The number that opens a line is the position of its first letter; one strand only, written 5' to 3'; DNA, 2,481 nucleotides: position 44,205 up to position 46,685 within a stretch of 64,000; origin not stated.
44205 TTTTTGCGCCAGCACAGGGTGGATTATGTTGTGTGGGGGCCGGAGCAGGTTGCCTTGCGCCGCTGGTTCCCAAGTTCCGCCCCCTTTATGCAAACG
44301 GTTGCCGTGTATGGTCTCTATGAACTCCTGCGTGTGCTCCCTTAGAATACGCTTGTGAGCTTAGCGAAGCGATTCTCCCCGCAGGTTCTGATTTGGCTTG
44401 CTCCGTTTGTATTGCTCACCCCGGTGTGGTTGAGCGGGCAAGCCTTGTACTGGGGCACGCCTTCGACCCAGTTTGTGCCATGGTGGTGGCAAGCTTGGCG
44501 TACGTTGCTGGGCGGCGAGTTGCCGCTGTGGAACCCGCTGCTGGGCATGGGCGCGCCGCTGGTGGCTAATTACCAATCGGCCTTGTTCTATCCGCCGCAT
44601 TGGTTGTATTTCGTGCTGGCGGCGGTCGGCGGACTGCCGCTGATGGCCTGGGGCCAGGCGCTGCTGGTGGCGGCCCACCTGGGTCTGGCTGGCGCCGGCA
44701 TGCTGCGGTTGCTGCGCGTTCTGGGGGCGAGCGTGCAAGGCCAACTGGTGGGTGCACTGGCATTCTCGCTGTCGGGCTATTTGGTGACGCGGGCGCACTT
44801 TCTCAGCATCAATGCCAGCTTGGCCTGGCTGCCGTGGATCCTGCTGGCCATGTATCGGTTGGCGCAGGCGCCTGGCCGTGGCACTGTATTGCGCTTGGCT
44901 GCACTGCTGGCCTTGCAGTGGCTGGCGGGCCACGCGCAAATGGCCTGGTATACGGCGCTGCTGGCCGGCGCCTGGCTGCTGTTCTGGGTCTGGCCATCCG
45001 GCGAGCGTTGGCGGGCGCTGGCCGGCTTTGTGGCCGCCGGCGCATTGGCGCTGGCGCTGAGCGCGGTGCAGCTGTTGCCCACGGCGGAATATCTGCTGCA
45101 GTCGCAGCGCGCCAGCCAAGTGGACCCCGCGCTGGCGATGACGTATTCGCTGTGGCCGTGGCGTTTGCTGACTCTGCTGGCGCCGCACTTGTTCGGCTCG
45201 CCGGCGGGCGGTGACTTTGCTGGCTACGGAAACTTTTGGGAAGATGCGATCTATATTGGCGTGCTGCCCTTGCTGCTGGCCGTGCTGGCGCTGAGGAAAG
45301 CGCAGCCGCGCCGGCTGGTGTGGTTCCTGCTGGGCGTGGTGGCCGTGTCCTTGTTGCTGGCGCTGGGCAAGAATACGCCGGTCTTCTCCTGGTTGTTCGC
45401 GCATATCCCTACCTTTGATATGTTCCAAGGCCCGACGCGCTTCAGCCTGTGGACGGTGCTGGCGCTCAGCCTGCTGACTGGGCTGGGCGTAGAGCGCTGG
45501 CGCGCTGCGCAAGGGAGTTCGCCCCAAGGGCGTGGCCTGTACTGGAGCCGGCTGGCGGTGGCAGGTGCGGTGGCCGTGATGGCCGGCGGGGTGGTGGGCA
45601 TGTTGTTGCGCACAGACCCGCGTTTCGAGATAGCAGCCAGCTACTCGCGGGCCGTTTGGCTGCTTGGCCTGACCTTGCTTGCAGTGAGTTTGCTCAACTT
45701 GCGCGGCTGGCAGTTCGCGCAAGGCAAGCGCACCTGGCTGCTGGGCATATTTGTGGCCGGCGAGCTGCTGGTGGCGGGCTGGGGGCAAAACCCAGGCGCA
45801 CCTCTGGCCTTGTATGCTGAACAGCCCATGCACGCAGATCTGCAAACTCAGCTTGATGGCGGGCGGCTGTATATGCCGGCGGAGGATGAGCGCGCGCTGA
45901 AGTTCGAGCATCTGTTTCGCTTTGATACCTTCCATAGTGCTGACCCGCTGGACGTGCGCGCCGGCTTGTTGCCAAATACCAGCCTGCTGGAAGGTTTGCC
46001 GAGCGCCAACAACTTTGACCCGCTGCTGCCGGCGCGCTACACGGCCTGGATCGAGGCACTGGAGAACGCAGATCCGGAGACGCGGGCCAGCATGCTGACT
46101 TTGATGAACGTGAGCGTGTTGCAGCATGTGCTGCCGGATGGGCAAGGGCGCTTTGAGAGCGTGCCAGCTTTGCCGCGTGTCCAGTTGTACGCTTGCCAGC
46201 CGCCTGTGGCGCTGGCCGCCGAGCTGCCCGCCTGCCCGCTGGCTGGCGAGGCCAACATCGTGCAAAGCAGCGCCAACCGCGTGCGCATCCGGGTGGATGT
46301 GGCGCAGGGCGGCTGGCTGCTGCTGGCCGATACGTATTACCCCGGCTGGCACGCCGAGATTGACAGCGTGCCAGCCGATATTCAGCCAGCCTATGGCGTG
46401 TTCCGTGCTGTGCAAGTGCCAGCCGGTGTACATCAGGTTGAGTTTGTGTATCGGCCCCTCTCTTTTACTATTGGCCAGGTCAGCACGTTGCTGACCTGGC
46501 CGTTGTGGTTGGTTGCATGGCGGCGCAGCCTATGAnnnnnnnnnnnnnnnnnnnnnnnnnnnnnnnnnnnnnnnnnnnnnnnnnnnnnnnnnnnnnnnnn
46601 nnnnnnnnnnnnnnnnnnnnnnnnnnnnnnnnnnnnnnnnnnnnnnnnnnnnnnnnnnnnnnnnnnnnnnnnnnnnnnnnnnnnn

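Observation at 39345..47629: Block 2: tandem duplication of a two-gene module (DG-x-SY-x-AK membrane protein plus YfhO-like protein), followed by a fifth membrane protein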

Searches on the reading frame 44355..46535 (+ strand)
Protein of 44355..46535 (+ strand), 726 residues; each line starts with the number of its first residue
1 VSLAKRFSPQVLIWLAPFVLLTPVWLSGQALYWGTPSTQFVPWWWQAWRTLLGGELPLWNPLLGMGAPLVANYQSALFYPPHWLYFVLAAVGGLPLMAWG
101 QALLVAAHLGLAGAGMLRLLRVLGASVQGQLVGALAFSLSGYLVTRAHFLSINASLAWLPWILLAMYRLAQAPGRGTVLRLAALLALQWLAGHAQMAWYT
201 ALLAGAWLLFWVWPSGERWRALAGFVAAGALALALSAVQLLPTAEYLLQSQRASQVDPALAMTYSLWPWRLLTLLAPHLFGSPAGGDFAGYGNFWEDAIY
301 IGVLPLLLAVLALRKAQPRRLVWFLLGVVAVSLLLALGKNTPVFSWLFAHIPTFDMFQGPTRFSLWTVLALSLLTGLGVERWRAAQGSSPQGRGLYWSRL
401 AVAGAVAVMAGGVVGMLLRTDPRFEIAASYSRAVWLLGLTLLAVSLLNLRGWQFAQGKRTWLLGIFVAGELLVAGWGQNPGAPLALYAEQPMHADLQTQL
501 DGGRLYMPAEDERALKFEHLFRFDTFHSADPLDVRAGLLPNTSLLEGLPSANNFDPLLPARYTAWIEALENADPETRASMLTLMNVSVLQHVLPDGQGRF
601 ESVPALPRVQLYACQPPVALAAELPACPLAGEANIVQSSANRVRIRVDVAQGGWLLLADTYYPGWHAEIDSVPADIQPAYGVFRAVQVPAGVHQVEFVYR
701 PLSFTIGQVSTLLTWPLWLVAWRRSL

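Call 3: search_protein_families(library=pfam, proteins=[window:44355-46535:+], max_evalue=1)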
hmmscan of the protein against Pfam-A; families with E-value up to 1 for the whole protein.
window:44355-46535:+ (726 aa): 1 family
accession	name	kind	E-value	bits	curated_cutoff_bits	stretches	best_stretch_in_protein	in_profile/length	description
PF09586.16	YfhO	-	4.5e-30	105.1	28.5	2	83-478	78-445/835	Bacterial membrane protein YfhO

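Call 6: search_protein_families(library=ncbifam, proteins=[window:44355-46535:+], max_evalue=1)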
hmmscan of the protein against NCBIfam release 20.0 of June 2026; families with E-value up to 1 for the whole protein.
window:44355-46535:+ (726 aa): 2 families
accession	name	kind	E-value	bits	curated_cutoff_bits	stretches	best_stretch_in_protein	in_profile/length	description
NF047590.1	GlcsyltransPgfM2Strep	equivalog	5.6e-07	28.1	1500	1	640-717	794-872/884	glycosyltransferase PgfM2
NF047589.1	GlcsyltransPgfM1Strep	equivalog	0.0023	16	1400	1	639-721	867-950/955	glycosyltransferase PgfM1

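Call 36: search_solved_structures(query=window:44355-46535:+, max_evalue=10)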
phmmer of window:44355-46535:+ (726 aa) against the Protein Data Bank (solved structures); distinct sequences matched with E-value up to 10: 2.
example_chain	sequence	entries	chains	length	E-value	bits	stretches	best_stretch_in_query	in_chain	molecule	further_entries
6cvl_A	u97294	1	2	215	0.025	15.9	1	42-164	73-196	MetI transmembrane subunit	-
3dhw_A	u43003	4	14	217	0.026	15.9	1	42-164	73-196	D-methionine transport system permease protein metI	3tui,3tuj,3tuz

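Call 51: search_dna_similar(query=window:44355-46535:+, collection=plasmids, mode=protein, max_evalue=0.01, max_rows=25)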
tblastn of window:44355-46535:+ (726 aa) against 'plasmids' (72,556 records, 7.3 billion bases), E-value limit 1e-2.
Records with a match: 4; places in all: 4; records where one place covers at least 80% of the query: 0.
Best place of each record, by identity: <60% 4.
By first word of the organism name: Bacteroides 1; Microvirga 1; Phocaeicola 1; Prevotella 1.
By predicted mobility (MOB-suite, as given by PLSDB): non-mobilizable 4.
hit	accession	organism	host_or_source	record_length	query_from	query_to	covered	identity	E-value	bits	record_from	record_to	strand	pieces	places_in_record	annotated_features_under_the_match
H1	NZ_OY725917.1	Bacteroides finegoldii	-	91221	641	720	11%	36.3%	4e-6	58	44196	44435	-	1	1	YfhO family protein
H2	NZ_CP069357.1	Microvirga sp. VF16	Vachellia farnesiana,Cell culture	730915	635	704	10%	40.0%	3e-4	52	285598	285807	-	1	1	YfhO family protein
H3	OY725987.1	Phocaeicola massiliensis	-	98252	641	703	9%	42.9%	2e-5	56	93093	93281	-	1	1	record has no annotation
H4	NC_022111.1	Prevotella sp. oral taxon 299 str. F0039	Homo sapiens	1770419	635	720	12%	26.7%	4e-4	52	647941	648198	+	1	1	none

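Call 52: get_annotated_region(hit=H1, flank=4000)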
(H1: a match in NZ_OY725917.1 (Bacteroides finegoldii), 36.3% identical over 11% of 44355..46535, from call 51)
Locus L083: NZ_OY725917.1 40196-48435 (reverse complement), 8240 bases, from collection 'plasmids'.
description: Bacteroides finegoldii strain Bacteroides finegoldii TSDC17.2-1.1 plasmid 15, complete sequence
organism: Bacteroides finegoldii (NCBI taxid 338188)
taxonomy: Bacteria; Bacteroidota; Bacteroidia; Bacteroidales; Bacteroidaceae; Bacteroides; Bacteroides finegoldii
host: -; source: -; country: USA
typing (MOB-suite, as given by PLSDB): non-mobilizable
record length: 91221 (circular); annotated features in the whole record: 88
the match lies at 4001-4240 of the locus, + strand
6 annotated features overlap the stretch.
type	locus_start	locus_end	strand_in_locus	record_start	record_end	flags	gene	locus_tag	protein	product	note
CDS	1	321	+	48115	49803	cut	-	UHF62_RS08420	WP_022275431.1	S41 family peptidase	-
CDS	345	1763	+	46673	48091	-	ahcY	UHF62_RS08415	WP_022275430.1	adenosylhomocysteinase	GO:0006730 - one-carbon metabolic process [Evidence IEA]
CDS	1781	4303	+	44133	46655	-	-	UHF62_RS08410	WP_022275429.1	YfhO family protein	-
CDS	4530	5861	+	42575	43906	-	-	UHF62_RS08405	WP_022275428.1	TolC family protein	GO:0055085 - transmembrane transport [Evidence IEA]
CDS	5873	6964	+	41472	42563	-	-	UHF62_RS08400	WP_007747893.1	HlyD family secretion protein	GO:0055085 - transmembrane transport [Evidence IEA]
CDS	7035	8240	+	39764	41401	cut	-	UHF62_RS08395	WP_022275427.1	hypothetical protein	-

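Call 53: get_annotated_region(hit=H2, flank=4000)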
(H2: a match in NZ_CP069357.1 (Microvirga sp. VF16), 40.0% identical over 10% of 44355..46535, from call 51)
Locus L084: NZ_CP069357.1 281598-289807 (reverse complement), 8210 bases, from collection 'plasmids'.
description: Microvirga sp. VF16 plasmid pMVF16-3, complete sequence
organism: Microvirga sp. VF16 (NCBI taxid 2807101)
taxonomy: Bacteria; Pseudomonadota; Alphaproteobacteria; Hyphomicrobiales; Methylobacteriaceae; Microvirga; Microvirga sp. VF16
host: -; source: Vachellia farnesiana,Cell culture; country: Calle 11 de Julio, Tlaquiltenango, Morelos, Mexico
typing (MOB-suite, as given by PLSDB): non-mobilizable
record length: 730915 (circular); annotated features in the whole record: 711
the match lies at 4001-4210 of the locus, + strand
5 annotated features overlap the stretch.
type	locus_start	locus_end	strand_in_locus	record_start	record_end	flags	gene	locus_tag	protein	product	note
CDS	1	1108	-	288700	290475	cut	-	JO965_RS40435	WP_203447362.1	type I secretion system permease/ATPase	-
CDS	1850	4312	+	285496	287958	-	-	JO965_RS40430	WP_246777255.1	YfhO family protein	-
CDS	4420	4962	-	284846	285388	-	-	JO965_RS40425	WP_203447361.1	IS630 family transposase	-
CDS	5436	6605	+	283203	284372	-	-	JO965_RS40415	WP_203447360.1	IS110 family transposase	-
CDS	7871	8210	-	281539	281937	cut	-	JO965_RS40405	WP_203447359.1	helix-turn-helix domain-containing protein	-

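Call 94: find_homologous_proteins(query=A5, max_evalue=0.001)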
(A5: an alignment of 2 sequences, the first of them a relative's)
Query A5 (2 sequences) (820 aa, profile of the alignment): 2032 proteins with E <= 0.001 among 8000 candidates; the best 120 are listed.
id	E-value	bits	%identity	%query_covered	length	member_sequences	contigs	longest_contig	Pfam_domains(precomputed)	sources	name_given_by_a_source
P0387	0.0e+0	1447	100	100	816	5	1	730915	PF09586.17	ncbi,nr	ncbi:YfhO family protein (plasmid) [Microvirga sp. VF16]|nr:YfhO family protein [Microvirga sp. VF16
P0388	0.0e+0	1321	91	99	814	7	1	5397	PF09586.17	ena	-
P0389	0.0e+0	1316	91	99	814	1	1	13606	PF09586.17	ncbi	ncbi:MAG: YfhO family protein [Microvirga sp.]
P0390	0.0e+0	1314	91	99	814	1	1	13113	PF09586.17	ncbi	ncbi:MAG: YfhO family protein [Microvirga sp.]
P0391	0.0e+0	1313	91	99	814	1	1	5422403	PF09586.17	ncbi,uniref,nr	ncbi:YfhO family protein [Microvirga sp. VF16]|uniref:YfhO family protein n=1 Tax=Microvirga sp. VF1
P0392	0.0e+0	1313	91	99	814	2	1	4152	PF09586.17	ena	-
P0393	0.0e+0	1310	90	99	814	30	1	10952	PF09586.17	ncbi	ncbi:MAG: YfhO family protein [Microvirga sp.]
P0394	0.0e+0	1304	91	99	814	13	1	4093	PF09586.17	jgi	jgi:Bacterial membrane protein YfhO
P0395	0.0e+0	1302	90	99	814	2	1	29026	PF09586.17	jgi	jgi:hypothetical protein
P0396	0.0e+0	1301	90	99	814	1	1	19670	PF09586.17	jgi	jgi:hypothetical protein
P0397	0.0e+0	1289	89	99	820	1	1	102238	PF09586.17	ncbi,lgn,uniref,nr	ncbi:YfhO family protein [Microvirga sp. CF3016]|uniref:YfhO family protein n=1 Tax=Microvirga sp. C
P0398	0.0e+0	1285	89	99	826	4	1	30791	PF09586.17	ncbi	-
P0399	0.0e+0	1282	89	99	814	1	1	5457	PF09586.17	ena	-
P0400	0.0e+0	1279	90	99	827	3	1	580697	PF09586.17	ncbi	-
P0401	0.0e+0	1277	89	99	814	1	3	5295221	PF09586.17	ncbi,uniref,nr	ncbi:YfhO family protein [Microvirga terrae]|uniref:YfhO family protein n=1 Tax=Microvirga terrae Ta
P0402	0.0e+0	1246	86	99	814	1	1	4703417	PF09586.17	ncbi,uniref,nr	ncbi:YfhO family protein [Microvirga mediterraneensis]|uniref:YfhO family protein n=1 Tax=Microvirga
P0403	0.0e+0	1240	87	99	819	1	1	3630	PF09586.17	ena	-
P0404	0.0e+0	1238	86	99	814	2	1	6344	PF09586.17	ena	-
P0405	0.0e+0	1237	87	99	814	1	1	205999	PF09586.17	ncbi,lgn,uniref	ncbi:hypothetical protein AB4097_01945 [Microvirga sp. 2MCAF35]|uniref:YfhO family protein n=1 Tax=M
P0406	0.0e+0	1234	86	99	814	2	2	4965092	PF09586.17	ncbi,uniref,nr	ncbi:YfhO family protein [Microvirga lotononidis]|uniref:Bacterial membrane protein YfhO n=1 Tax=Mic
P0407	0.0e+0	1232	86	99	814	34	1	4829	PF09586.17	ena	-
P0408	0.0e+0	1232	85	99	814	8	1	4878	PF09586.17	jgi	jgi:hypothetical protein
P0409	0.0e+0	1230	85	99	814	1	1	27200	PF09586.17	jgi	jgi:hypothetical protein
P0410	0.0e+0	1229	86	99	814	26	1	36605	PF09586.17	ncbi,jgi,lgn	jgi:hypothetical protein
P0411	0.0e+0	1228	85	99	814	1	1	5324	PF09586.17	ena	-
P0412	0.0e+0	1226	85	99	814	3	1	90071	PF09586.17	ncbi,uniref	ncbi:YfhO family protein [Microvirga arabica]|uniref:YfhO family protein n=1 Tax=Microvirga arabica 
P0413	0.0e+0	1222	85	99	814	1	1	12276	PF09586.17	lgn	-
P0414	0.0e+0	1218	86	98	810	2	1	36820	PF09586.17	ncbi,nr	ncbi:hypothetical protein JH26_04590 [Microvirga sp. BSC39]|nr:hypothetical protein JH26_04590 [Micr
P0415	0.0e+0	1213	84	99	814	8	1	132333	PF09586.17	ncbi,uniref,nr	ncbi:YfhO family protein [Microvirga sp. BT689]|uniref:YfhO family protein n=1 Tax=Microvirga arvi T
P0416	0.0e+0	1213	85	99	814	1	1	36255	PF09586.17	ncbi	ncbi:YfhO family protein [Microvirga sp. 0TCS3.31]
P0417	0.0e+0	1200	84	99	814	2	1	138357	PF09586.17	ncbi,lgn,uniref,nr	ncbi:YfhO family protein [Microvirga sp. CF3062]|uniref:YfhO family protein n=1 Tax=Microvirga sp. C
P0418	0.0e+0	1199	83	99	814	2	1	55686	PF09586.17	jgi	jgi:hypothetical protein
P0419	0.0e+0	1197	84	99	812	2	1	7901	PF09586.17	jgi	jgi:hypothetical protein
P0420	0.0e+0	1190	83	99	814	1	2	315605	PF09586.17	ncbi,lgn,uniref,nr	ncbi:hypothetical protein GGR34_001630 [Microvirga flocculans]|uniref:YfhO family protein n=1 Tax=Mi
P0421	0.0e+0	1174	81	99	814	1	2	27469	PF09586.17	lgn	-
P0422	0.0e+0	1174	82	99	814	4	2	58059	PF09586.17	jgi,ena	-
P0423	0.0e+0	1149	79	99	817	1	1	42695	PF09586.17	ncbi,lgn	-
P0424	0.0e+0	1142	79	99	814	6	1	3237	PF09586.17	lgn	-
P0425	0.0e+0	1141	79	99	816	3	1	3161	PF09586.17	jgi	jgi:hypothetical protein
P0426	0.0e+0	1137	80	99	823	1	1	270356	PF09586.17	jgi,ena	-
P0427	0.0e+0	1136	79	99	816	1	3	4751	PF09586.17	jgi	jgi:hypothetical protein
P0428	0.0e+0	1135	79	99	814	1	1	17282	PF09586.17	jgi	jgi:hypothetical protein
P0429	0.0e+0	1135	79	99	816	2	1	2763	PF09586.17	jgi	jgi:hypothetical protein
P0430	0.0e+0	1134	79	98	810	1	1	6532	PF09586.17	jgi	jgi:hypothetical protein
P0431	0.0e+0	1134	78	99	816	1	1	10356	PF09586.17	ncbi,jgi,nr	ncbi:MAG TPA: YfhO family protein [Microvirga sp.]|jgi:hypothetical protein|nr:YfhO family protein [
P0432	0.0e+0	1132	78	99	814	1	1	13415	PF09586.17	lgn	-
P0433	0.0e+0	1132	79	98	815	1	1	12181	PF09586.17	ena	-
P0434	0.0e+0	1131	78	99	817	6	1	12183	PF09586.17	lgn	-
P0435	0.0e+0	1131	79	99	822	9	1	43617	PF09586.17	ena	-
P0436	0.0e+0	1129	80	99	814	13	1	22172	PF09586.17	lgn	-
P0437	0.0e+0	1126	79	99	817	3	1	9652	PF09586.17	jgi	jgi:hypothetical protein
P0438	0.0e+0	1123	78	99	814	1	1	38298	PF09586.17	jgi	-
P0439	0.0e+0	1119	78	99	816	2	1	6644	PF09586.17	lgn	-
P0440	0.0e+0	1119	79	97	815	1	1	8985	PF09586.17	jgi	jgi:hypothetical protein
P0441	0.0e+0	1119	79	97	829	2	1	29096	PF09586.17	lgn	-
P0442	0.0e+0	1117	80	96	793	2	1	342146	PF09586.17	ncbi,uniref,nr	ncbi:YfhO family protein [Microvirga alba]|uniref:YfhO family protein n=1 Tax=Microvirga alba TaxID=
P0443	0.0e+0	1117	78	99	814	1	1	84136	PF09586.17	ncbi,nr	ncbi:YfhO family protein [Microvirga guangxiensis]|nr:YfhO family protein [Microvirga guangxiensis]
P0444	0.0e+0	1116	78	99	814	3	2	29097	PF09586.17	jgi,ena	-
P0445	0.0e+0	1116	79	99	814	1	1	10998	PF09586.17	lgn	-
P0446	0.0e+0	1116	80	96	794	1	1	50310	PF09586.17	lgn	-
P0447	0.0e+0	1115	80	99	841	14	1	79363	PF09586.17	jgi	jgi:hypothetical protein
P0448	0.0e+0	1115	79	97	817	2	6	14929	PF09586.17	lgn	-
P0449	0.0e+0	1115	81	94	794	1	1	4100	PF09586.17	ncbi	-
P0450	0.0e+0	1114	78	99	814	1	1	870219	PF09586.17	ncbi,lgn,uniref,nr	ncbi:YfhO family protein [Microvirga sp. ACRRW]|uniref:YfhO family protein n=1 Tax=Microvirga sp. AC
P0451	0.0e+0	1114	80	96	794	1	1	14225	PF09586.17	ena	-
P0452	0.0e+0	1112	80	96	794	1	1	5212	PF09586.17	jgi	-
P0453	0.0e+0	1108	79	97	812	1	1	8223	PF09586.17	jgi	jgi:hypothetical protein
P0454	0.0e+0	1108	79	94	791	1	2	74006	PF09586.17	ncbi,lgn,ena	-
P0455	0.0e+0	1108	79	98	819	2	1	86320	PF09586.17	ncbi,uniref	ncbi:YfhO family protein [Microvirga sp. GCM10011540]|uniref:YfhO family protein n=1 Tax=Microvirga 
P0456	0.0e+0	1108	77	99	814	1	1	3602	PF09586.17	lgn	-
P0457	0.0e+0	1107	78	99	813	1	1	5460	PF09586.17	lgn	-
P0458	0.0e+0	1106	77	99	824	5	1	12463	PF09586.17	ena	-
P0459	0.0e+0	1106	78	99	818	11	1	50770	PF09586.17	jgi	-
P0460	0.0e+0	1105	78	99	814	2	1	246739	PF09586.17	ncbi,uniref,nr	ncbi:YfhO family protein [Microvirga solisilvae]|uniref:YfhO family protein n=1 Tax=Microvirga solis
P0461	0.0e+0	1100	79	96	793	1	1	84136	PF09586.17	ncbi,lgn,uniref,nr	ncbi:membrane protein YfhO [Microvirga guangxiensis]|uniref:Membrane protein YfhO n=2 Tax=Microvirga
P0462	0.0e+0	1099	78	99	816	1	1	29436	PF09586.17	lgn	-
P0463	0.0e+0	1097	75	99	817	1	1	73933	PF09586.17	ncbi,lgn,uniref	ncbi:YfhO family protein [Microvirga sp. 2TAF3]|uniref:YfhO family protein n=1 Tax=Microvirga sp. 2T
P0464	0.0e+0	1096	79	96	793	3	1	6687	PF09586.17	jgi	jgi:hypothetical protein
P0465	0.0e+0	1096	76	99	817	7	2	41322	PF09586.17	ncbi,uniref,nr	ncbi:hypothetical protein [Microvirga aerophila]|uniref:Membrane protein n=1 Tax=Microvirga aerophil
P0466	0.0e+0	1094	78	97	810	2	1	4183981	PF09586.17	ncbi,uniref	ncbi:YfhO family protein [Microvirga sp. M2]|uniref:YfhO family protein n=1 Tax=Microvirga sp. M2 Ta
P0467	0.0e+0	1090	77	99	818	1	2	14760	PF09586.17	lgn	-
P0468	0.0e+0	1083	76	99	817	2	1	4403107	PF09586.17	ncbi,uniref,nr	ncbi:YfhO family protein [Microvirga sp. 17 mud 1-3]|uniref:YfhO family protein n=1 Tax=Microvirga s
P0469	0.0e+0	1076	76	97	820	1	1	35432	PF09586.17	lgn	-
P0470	0.0e+0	1075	78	95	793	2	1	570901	PF09586.17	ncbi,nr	ncbi:YfhO family protein [Microvirga makkahensis]|nr:YfhO family protein [Microvirga makkahensis]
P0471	0.0e+0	1074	77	97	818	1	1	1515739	PF09586.17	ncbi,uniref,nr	ncbi:YfhO family protein [Microvirga antarctica]|uniref:YfhO family protein n=1 Tax=Microvirga antar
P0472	0.0e+0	1070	76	97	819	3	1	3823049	PF09586.17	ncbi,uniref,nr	ncbi:YfhO family protein [Microvirga thermotolerans]|uniref:YfhO family protein n=1 Tax=Microvirga t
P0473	0.0e+0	1070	75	99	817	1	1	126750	PF09586.17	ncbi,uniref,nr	ncbi:YfhO family protein [Microvirga rosea]|uniref:YfhO family protein n=1 Tax=Microvirga rosea TaxI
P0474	0.0e+0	1070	77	97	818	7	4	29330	PF09586.17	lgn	-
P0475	0.0e+0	1064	74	99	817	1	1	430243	PF09586.17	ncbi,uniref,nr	ncbi:YfhO family protein [Microvirga puerhi]|uniref:YfhO family protein n=1 Tax=Microvirga puerhi Ta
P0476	0.0e+0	1039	76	98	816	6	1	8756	PF09586.17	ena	-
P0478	0.0e+0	1025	73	97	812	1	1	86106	PF09586.17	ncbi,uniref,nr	ncbi:YfhO family protein [Microvirga flavescens]|uniref:YfhO family protein n=1 Tax=Microvirga flave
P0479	0.0e+0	1025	74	98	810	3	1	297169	PF09586.17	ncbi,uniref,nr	ncbi:hypothetical protein [Microvirga pudoricolor]|uniref:hypothetical protein n=1 Tax=Microvirga pu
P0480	3.0e-289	980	71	98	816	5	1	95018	PF09586.17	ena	-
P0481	5.3e-289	980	71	97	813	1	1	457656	PF09586.17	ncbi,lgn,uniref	ncbi:YfhO family protein [Microvirga sp. 2MCAF38]|uniref:YfhO family protein n=1 Tax=Microvirga sp. 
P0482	2.8e-288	977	71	98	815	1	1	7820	PF09586.17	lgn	-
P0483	2.0e-287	974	71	98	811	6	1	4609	PF09586.17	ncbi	ncbi:MAG: hypothetical protein ABW026_06020 [Microvirga sp.]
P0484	6.8e-287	973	71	97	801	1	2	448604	PF09586.17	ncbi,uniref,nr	ncbi:YfhO family protein [Microvirga massiliensis]|uniref:YfhO family protein n=1 Tax=Microvirga mas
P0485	2.0e-286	971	70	98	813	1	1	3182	PF09586.17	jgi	jgi:hypothetical protein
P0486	5.6e-286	970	70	96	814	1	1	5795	PF09586.17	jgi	jgi:hypothetical protein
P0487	1.1e-284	965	71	97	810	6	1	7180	PF09586.17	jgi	-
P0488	1.3e-284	965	72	94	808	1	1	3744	PF09586.17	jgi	jgi:hypothetical protein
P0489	9.0e-284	962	80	81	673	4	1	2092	PF09586.17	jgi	jgi:hypothetical protein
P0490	2.4e-283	961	71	98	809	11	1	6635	PF09586.17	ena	-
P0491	2.8e-283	961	72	93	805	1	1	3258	PF09586.17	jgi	jgi:hypothetical protein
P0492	3.7e-283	960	70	96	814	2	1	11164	PF09586.17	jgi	jgi:hypothetical protein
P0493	3.6e-282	957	70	96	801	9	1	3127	PF09586.17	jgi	jgi:hypothetical protein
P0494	8.1e-282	956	70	96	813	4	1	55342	PF09586.17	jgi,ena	-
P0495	3.1e-281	954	69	99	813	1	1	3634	PF09586.17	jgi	jgi:hypothetical protein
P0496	4.5e-280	950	68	97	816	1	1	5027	PF09586.17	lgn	-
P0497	8.8e-280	949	71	96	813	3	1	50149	PF09586.17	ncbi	ncbi:MAG TPA: YfhO family protein [Microvirga sp.]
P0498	1.2e-278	945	70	97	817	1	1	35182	PF09586.17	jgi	jgi:hypothetical protein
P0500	5.4e-278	943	68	97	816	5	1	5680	PF09586.17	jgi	jgi:hypothetical protein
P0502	5.5e-275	933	68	98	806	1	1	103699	PF09586.17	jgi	jgi:hypothetical protein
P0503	8.8e-275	933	70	98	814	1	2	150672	PF09586.17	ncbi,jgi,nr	ncbi:MAG TPA: YfhO family protein [Microvirga sp.]|jgi:hypothetical protein|nr:YfhO family protein [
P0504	1.6e-274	932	68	98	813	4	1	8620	PF09586.17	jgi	jgi:hypothetical protein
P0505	3.9e-274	930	67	96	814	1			PF09586.17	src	-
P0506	4.6e-274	930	68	98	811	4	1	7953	PF09586.17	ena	-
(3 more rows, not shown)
